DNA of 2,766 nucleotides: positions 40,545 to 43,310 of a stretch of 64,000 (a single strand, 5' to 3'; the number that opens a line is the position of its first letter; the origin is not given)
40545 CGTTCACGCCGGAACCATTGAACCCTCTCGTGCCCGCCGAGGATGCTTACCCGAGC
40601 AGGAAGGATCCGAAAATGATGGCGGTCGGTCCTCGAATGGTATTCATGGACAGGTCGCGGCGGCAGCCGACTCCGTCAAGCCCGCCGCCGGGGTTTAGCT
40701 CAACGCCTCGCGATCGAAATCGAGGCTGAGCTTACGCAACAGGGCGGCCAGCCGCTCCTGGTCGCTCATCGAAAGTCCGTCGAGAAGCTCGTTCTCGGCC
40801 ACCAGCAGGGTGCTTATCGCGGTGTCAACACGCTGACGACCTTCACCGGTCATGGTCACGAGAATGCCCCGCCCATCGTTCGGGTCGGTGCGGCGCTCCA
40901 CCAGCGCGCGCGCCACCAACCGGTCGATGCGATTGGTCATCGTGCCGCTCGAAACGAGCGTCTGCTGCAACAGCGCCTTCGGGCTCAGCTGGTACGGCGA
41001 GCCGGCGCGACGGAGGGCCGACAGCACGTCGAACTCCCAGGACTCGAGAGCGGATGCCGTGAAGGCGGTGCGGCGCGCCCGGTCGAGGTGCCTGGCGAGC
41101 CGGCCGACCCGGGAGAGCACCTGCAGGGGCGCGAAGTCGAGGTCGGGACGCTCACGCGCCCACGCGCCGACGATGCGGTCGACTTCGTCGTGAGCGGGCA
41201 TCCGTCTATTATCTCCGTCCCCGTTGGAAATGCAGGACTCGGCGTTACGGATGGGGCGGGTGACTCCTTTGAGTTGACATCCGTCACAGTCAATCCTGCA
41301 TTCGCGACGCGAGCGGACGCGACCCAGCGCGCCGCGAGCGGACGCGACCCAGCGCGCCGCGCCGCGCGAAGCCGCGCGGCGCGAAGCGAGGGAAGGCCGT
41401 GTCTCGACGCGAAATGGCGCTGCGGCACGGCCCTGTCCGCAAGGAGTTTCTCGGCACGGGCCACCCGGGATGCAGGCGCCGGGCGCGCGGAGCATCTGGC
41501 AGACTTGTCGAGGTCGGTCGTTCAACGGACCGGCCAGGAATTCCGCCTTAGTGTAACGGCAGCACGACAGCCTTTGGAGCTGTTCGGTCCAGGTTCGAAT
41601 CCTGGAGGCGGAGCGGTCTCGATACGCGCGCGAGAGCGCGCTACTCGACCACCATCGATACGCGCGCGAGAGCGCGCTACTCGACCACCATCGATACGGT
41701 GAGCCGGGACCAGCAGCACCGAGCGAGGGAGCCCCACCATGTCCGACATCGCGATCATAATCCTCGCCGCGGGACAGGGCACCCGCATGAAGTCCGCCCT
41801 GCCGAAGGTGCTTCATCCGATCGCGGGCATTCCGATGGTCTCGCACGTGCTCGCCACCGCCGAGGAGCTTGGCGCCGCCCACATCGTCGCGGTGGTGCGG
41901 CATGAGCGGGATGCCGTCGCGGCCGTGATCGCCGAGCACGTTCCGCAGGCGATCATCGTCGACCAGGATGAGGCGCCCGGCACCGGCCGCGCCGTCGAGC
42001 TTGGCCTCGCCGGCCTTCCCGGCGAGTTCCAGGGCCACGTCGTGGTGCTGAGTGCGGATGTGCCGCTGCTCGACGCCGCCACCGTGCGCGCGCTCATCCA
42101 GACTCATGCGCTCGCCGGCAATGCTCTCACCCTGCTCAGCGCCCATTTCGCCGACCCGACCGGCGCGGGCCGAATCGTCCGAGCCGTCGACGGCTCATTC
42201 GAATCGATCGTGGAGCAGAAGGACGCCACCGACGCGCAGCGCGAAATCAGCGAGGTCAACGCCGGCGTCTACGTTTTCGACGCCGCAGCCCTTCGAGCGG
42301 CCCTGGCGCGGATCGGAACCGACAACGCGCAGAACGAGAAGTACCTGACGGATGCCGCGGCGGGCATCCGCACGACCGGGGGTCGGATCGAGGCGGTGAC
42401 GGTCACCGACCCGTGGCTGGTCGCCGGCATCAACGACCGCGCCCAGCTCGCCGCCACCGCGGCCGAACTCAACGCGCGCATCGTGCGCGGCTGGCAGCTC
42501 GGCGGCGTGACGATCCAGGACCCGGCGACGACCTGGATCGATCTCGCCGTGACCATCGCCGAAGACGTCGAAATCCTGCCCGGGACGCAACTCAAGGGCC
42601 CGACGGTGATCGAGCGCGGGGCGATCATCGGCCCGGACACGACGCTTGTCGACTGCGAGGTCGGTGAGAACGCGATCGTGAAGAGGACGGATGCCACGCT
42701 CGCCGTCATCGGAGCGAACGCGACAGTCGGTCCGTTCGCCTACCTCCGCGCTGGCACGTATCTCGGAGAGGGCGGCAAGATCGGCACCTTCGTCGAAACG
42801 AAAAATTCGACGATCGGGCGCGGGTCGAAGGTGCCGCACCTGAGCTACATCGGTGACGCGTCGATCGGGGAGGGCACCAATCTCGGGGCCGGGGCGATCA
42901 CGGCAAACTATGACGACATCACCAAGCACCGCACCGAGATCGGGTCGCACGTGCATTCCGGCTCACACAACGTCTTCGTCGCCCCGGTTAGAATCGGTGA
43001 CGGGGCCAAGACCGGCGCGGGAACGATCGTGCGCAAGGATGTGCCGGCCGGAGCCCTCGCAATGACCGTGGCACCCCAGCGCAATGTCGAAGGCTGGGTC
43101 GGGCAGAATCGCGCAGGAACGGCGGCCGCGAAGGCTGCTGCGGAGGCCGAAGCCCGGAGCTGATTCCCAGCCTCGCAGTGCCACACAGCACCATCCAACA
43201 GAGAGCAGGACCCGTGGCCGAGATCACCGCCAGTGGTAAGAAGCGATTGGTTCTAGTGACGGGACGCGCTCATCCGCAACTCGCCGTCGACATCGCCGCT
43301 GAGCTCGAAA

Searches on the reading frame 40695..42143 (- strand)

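Call 23: search_protein_families(library=pfam, proteins=[window:40695-42143:-], max_evalue=0.001)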
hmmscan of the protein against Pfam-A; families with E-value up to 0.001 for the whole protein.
window:40695-42143:- (482 aa): 2 families
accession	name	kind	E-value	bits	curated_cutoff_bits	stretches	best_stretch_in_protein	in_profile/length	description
PF12802.13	MarR_2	-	2.2e-12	47.4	27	1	369-425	6-60/61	MarR family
PF01047.28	MarR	-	3.1e-07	30.6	24.6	1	370-426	5-58/59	MarR family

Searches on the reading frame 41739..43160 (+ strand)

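Call 23: search_protein_families(library=pfam, proteins=[window:41739-43160:+], max_evalue=0.001)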
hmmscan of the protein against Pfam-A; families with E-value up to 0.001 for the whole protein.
window:41739-43160:+ (474 aa): 6 families
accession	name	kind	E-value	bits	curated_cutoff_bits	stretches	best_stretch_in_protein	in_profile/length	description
PF00132.30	Hexapep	-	1.1e-22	79.2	27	3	322-353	2-33/36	Bacterial transferase hexapeptide (six repeats)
PF12804.13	NTP_transf_3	-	5.1e-20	72.7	27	1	7-132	2-120/160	MobA-like NTP transferase domain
PF00483.29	NTP_transferase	-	1.7e-11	44.6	21.2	1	7-206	3-205/245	Nucleotidyl transferase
PF01128.25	IspD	-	5.5e-07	30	27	1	4-125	1-119/221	2-C-methyl-D-erythritol 4-phosphate cytidylyltransferase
PF25084.1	LbH_EIF2B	-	3.8e-06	27.3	54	0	266-351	17-102/105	EIF2B subunit epsilon LbH domain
PF02348.25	CTP_transf_3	-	1e-05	25.9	22.6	1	5-156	1-121/217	Cytidylyltransferase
